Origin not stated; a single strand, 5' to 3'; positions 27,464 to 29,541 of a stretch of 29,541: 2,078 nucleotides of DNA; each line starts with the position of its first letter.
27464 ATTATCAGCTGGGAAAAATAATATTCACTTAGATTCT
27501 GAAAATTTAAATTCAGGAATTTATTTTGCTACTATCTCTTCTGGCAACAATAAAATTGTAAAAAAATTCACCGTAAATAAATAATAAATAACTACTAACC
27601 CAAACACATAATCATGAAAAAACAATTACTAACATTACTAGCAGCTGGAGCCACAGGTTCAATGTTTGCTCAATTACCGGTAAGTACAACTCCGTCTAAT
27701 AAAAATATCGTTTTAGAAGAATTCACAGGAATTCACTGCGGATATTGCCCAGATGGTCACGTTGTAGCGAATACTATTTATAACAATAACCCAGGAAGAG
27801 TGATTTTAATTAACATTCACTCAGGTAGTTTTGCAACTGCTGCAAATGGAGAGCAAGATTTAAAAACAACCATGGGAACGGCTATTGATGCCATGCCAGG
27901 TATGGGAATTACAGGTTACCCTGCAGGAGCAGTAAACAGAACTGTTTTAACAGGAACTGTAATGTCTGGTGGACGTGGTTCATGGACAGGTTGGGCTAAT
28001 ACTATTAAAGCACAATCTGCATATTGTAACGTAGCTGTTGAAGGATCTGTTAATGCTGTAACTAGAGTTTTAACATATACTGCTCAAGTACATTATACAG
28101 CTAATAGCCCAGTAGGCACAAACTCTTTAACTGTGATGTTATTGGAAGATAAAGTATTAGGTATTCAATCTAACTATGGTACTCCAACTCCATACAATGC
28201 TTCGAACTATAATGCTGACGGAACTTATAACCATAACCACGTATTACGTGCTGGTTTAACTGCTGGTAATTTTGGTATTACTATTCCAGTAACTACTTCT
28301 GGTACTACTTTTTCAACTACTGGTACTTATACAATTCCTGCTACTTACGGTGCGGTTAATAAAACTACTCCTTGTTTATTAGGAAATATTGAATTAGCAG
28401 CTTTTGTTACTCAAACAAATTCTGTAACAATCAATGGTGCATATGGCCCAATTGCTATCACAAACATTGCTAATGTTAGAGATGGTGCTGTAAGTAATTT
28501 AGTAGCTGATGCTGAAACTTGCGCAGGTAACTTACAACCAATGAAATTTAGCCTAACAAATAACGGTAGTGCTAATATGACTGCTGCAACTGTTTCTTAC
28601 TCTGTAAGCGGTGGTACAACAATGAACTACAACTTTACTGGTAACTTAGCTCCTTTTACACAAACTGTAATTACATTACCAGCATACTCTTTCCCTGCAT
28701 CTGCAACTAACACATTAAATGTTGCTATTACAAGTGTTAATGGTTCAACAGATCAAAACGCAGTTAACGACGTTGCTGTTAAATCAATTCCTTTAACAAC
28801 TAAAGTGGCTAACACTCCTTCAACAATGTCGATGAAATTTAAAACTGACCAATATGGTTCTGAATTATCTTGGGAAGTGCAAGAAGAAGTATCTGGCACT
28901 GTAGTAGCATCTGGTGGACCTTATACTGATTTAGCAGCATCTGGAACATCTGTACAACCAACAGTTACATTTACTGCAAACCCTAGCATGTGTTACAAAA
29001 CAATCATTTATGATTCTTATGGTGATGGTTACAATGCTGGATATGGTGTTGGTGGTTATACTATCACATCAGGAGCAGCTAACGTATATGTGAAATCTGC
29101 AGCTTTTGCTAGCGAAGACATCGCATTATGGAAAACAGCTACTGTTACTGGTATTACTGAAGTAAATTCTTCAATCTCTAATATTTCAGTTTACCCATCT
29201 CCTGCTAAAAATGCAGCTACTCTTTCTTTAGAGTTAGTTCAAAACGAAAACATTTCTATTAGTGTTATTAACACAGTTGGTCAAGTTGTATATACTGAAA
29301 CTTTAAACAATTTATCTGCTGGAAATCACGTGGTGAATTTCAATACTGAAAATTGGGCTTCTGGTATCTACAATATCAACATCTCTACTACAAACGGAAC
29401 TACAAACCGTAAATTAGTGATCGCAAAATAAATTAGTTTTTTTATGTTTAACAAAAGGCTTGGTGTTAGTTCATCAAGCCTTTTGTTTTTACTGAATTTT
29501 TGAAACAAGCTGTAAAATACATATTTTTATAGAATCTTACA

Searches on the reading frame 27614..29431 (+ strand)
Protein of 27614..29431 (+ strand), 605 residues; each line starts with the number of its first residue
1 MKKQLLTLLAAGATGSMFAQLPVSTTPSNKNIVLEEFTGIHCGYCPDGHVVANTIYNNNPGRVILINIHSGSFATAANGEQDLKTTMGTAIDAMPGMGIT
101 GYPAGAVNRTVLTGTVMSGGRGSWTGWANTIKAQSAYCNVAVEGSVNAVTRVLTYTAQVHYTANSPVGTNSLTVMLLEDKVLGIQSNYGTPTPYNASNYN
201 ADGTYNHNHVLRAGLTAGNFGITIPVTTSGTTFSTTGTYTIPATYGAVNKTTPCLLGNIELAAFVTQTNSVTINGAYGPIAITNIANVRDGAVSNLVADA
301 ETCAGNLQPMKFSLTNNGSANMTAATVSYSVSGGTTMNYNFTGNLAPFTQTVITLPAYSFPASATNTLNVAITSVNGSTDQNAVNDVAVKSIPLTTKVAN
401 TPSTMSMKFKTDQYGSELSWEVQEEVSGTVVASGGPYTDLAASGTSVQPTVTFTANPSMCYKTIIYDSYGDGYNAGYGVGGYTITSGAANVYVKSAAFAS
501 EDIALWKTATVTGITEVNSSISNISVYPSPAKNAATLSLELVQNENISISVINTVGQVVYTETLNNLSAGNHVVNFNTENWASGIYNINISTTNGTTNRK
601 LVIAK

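Call 41: find_encoding_contigs(protein=window:27614-29431:+, flank=3000, max_places=6)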
Protein window:27614-29431:+ (605 aa): 3 contigs read that carry it; 2 places shown.
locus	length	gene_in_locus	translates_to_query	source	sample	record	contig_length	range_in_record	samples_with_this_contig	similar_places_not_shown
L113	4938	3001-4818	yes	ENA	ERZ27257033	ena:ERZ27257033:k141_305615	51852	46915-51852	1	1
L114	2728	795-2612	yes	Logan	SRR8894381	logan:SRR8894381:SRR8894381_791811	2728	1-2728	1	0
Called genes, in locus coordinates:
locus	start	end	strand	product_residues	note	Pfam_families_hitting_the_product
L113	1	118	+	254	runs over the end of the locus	PF13085:Fer2_3, PF13187:Fer4_9 (faint), PF12838:Fer4_7, PF13183:Fer4_8, PF13534:Fer4_17 (weak)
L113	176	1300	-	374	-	PF13177:DNA_pol3_delta2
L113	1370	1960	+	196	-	PF01467:CTP_transf_like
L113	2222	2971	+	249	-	PF18962:Por_Secre_tail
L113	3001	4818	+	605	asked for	PF11551:Omp28, PF18962:Por_Secre_tail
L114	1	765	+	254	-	?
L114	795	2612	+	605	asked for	PF11551:Omp28, PF18962:Por_Secre_tail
